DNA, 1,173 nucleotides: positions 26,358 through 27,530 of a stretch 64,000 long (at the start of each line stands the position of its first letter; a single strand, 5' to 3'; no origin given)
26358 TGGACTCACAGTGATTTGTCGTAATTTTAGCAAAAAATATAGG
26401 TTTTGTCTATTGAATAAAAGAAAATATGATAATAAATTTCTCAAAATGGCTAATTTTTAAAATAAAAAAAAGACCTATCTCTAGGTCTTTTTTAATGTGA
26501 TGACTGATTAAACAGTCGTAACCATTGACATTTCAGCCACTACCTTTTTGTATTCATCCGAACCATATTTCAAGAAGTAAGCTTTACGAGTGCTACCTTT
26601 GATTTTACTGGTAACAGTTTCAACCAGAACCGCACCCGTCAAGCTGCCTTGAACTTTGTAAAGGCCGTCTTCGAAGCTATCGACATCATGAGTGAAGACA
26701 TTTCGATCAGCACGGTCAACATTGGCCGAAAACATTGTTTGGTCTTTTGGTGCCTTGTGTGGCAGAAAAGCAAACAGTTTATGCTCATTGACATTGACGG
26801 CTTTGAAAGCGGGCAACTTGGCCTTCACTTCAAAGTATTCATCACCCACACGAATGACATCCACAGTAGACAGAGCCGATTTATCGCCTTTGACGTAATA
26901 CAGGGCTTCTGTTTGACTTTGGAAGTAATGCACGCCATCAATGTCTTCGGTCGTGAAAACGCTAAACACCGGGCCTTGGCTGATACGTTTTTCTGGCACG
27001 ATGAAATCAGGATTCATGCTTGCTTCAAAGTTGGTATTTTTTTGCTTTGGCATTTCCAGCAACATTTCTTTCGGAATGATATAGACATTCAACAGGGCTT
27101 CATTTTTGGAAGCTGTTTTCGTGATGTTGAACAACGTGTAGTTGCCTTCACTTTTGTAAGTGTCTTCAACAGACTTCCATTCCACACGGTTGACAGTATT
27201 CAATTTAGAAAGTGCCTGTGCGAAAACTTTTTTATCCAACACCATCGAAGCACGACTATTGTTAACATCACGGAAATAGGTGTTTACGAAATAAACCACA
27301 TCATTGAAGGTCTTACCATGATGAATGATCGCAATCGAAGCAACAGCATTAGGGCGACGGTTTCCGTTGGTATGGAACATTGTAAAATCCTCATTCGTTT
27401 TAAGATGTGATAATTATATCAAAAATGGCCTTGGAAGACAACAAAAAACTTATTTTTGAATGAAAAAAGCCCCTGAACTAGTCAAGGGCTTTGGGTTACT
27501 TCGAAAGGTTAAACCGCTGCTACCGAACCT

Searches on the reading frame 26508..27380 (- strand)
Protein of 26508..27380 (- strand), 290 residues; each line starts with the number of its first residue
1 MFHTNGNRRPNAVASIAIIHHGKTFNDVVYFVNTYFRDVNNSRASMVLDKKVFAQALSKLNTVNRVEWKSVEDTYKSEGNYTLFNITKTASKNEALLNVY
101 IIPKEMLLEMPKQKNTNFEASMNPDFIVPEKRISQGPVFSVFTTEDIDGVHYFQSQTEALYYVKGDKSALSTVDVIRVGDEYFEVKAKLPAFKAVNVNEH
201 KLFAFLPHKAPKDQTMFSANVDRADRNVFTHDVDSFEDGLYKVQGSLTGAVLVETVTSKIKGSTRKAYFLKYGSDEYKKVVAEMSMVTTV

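Call 11: search_protein_families(library=pfam, proteins=[window:26508-27380:-], max_evalue=0.01)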
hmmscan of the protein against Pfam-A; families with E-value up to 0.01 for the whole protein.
window:26508-27380:- (290 aa): 1 family
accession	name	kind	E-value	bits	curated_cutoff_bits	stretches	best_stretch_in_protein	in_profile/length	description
PF09659.15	Cas_Csm6_HEPN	-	0.0084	16.4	23.4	0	155-258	63-168/193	Cas_Csm6 HEPN domain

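Call 12: search_protein_families(library=phrogs, proteins=[window:26508-27380:-], max_evalue=0.001)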
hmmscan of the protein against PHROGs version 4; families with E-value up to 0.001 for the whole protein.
window:26508-27380:- (290 aa): 0 families
